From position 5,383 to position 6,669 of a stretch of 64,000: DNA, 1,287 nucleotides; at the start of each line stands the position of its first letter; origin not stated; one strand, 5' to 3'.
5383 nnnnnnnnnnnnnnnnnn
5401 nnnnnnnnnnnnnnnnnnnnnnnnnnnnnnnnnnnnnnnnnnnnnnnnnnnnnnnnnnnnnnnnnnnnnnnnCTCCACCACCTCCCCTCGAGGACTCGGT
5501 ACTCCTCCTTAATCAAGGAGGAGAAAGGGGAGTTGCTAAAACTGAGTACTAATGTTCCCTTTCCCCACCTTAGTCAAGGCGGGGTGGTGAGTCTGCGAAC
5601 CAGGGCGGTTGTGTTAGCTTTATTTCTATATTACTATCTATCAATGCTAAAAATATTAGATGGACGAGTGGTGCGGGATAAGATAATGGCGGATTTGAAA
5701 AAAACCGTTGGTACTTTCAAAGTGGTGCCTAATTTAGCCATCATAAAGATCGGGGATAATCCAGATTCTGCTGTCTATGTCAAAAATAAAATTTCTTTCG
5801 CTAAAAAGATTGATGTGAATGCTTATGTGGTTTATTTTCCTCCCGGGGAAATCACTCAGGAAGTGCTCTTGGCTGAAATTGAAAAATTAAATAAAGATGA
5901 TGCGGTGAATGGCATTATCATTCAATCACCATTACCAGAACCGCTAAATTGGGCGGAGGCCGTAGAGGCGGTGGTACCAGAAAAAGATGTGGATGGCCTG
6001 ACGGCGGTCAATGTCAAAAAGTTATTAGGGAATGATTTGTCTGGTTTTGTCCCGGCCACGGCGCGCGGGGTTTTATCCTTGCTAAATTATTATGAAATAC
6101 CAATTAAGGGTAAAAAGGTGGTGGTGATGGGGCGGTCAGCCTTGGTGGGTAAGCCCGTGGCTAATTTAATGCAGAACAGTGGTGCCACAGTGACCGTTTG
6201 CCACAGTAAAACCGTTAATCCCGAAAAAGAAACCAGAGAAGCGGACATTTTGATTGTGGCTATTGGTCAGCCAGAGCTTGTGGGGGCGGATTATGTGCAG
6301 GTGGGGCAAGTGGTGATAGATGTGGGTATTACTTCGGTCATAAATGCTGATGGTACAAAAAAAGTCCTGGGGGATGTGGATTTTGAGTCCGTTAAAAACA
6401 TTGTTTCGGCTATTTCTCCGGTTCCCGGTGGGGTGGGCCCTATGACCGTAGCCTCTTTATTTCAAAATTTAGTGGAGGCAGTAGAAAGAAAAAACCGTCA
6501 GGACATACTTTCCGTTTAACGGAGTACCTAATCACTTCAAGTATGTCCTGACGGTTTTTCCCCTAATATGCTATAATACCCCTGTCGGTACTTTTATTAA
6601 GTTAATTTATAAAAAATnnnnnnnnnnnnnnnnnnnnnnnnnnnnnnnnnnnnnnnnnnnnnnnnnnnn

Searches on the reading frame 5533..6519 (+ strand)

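Call 32: search_protein_families(library=pfam, proteins=[window:5533-6519:+], max_evalue=0.00001)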
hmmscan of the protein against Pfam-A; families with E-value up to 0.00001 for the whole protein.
window:5533-6519:+ (328 aa): 2 families
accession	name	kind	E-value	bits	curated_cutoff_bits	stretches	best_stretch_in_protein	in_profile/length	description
PF02882.25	THF_DHG_CYH_C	-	1.1e-59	200.7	27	1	158-320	2-159/160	Tetrahydrofolate dehydrogenase/cyclohydrolase, NAD(P)-binding domain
PF00763.28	THF_DHG_CYH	-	2e-28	99.4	32.8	1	42-154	1-115/115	Tetrahydrofolate dehydrogenase/cyclohydrolase, catalytic domain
